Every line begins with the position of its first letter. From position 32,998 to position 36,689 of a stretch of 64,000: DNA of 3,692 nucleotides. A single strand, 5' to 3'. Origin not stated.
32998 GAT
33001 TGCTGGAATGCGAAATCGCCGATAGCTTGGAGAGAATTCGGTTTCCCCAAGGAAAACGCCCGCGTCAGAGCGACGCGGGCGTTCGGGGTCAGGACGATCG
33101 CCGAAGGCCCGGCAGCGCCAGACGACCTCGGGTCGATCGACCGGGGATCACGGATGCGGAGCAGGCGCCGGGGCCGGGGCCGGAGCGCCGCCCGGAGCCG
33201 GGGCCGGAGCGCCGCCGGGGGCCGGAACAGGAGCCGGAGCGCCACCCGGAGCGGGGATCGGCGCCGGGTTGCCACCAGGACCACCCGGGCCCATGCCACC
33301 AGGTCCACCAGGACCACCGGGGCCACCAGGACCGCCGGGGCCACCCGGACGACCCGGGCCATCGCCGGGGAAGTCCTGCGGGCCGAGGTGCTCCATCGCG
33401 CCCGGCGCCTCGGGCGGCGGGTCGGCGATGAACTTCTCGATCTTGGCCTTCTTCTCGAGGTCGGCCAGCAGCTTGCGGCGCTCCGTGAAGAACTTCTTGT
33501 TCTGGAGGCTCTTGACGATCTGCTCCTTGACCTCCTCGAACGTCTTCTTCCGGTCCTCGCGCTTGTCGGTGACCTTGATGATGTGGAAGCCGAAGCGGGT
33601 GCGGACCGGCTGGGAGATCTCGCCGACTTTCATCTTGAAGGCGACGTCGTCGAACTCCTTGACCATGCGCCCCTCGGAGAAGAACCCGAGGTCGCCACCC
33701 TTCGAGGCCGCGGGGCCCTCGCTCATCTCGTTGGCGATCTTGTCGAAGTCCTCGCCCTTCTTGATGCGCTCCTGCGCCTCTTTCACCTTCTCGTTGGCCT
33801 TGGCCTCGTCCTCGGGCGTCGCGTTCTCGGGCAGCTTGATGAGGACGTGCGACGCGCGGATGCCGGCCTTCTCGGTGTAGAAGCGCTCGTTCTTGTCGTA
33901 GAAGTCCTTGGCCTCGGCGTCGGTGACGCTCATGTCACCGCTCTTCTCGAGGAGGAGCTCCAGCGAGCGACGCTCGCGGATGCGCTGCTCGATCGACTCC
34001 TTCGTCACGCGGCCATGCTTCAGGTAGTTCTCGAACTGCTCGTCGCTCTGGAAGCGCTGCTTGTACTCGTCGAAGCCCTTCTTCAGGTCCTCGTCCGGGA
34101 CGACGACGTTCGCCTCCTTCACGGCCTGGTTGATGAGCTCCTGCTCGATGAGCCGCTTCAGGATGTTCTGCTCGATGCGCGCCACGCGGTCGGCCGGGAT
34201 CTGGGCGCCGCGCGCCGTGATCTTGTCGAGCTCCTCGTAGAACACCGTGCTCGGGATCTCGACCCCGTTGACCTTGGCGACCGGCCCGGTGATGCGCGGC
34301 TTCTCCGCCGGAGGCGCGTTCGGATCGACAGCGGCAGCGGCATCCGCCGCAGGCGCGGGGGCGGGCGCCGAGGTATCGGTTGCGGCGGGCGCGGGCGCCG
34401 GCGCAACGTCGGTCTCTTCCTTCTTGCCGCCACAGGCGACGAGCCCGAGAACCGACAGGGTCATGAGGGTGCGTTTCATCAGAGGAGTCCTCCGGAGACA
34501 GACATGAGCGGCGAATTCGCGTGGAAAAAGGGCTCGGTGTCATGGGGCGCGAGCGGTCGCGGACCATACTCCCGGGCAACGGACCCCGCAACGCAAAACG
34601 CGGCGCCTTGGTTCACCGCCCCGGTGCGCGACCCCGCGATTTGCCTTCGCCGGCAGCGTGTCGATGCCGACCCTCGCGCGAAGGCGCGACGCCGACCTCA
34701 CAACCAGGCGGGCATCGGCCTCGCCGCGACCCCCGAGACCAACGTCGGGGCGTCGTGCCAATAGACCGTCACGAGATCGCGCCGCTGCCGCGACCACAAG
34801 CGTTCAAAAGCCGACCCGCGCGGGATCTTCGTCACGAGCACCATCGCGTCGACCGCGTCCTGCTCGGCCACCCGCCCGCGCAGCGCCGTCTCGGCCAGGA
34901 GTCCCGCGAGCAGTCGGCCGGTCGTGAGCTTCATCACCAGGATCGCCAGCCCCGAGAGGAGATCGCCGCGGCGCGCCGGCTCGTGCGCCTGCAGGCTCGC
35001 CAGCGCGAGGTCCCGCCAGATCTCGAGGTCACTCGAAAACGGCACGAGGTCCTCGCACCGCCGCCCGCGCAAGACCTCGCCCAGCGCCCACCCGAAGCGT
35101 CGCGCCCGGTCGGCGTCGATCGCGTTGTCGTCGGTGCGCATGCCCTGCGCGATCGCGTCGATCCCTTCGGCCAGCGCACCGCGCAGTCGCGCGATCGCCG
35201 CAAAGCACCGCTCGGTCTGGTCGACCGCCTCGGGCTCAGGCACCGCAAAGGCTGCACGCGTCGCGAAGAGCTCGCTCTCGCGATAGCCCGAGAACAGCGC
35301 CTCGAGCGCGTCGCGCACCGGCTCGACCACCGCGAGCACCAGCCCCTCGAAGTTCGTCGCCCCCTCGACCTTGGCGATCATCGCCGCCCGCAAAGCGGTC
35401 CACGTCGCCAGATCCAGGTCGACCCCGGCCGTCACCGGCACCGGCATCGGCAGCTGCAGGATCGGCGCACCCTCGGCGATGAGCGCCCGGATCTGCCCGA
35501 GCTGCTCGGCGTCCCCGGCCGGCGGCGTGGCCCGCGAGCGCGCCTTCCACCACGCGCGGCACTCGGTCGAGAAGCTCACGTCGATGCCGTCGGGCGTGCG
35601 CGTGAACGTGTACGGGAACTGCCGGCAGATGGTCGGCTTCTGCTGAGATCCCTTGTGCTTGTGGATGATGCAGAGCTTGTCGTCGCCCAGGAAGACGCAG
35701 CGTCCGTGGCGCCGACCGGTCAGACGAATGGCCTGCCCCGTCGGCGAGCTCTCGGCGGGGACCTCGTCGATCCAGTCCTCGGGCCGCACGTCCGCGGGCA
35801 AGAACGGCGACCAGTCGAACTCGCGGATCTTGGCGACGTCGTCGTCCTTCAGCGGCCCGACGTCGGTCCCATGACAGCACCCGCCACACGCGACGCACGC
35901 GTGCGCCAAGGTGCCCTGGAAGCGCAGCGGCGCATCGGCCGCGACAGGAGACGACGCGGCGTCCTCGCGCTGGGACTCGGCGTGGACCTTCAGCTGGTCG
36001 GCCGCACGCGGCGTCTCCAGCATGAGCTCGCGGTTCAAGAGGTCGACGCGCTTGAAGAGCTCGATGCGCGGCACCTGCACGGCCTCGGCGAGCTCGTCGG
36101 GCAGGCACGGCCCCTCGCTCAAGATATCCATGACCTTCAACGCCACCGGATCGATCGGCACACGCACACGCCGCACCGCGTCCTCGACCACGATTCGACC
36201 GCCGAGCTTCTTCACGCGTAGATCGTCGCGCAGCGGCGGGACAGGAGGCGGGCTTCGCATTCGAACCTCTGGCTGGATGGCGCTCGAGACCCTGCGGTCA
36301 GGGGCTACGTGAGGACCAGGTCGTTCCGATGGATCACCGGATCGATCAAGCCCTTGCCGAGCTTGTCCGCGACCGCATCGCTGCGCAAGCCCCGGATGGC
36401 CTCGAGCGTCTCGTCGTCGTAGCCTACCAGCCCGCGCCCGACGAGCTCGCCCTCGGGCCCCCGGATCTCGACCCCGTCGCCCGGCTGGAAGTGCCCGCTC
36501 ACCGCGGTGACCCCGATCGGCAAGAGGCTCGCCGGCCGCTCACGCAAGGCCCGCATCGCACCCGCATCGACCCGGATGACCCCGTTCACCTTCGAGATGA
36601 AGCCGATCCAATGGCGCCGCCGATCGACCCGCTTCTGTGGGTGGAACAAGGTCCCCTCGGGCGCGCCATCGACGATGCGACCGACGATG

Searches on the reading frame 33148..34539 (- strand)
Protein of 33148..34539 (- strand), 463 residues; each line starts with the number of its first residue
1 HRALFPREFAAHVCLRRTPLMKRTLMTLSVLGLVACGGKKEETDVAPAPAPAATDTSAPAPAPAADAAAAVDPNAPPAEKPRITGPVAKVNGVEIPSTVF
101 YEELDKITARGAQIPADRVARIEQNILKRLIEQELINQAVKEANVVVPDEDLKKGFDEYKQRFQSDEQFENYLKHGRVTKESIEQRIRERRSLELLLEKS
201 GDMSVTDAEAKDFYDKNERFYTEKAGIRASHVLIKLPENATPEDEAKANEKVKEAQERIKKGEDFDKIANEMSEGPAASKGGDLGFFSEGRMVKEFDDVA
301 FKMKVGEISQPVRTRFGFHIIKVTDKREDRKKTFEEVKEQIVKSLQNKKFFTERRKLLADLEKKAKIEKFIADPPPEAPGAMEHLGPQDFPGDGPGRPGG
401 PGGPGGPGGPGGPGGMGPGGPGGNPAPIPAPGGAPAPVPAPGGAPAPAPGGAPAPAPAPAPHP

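Call 11: search_protein_families(library=pfam, proteins=[window:33148-34539:-], max_evalue=0.001)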
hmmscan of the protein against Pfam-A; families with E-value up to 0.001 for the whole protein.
window:33148-34539:- (463 aa): 5 families
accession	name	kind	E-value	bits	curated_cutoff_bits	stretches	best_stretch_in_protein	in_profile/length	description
PF00639.27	Rotamase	-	2.1e-30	106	21.7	1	231-325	1-97/97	PPIC-type PPIASE domain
PF13616.12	Rotamase_3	-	2.4e-29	102.7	22.5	1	218-327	11-116/116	PPIC-type PPIASE domain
PF13145.12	Rotamase_2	-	1.8e-18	67.9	27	1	205-339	1-121/121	PPIC-type PPIASE domain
PF13624.11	SurA_N_3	-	7e-11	42.7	27.2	1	85-190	39-155/162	SurA-like N-terminal domain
PF13623.11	SurA_N_2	-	1.5e-09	38.3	28.5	1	86-171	42-138/145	SurA-like N-terminal domain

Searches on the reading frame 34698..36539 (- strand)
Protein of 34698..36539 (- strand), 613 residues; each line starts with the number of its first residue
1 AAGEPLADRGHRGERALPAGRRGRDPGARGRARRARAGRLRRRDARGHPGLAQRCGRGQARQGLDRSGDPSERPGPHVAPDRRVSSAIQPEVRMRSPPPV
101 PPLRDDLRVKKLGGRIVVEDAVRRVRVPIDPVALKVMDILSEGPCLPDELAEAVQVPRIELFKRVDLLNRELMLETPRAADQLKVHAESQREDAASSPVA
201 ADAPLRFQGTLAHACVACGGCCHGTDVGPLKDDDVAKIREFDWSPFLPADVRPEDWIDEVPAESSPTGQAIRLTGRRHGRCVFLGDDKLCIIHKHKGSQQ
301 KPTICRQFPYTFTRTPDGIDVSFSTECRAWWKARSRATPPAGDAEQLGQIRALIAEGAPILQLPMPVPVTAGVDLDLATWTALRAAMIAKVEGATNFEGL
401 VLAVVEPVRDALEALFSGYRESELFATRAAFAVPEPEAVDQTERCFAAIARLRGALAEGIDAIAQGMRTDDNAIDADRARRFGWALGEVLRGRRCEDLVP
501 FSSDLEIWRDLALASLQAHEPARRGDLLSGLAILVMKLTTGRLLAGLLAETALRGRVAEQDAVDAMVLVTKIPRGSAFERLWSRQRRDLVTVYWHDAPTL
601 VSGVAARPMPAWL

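Call 11: search_protein_families(library=pfam, proteins=[window:34698-36539:-], max_evalue=0.001)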
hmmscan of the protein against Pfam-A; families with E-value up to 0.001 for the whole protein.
window:34698-36539:- (613 aa): 1 family
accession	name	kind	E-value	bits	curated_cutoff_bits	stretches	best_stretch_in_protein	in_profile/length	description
PF03692.20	CxxCxxCC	-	1.3e-07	32.6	23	1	214-311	1-72/85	Putative zinc- or iron-chelating domain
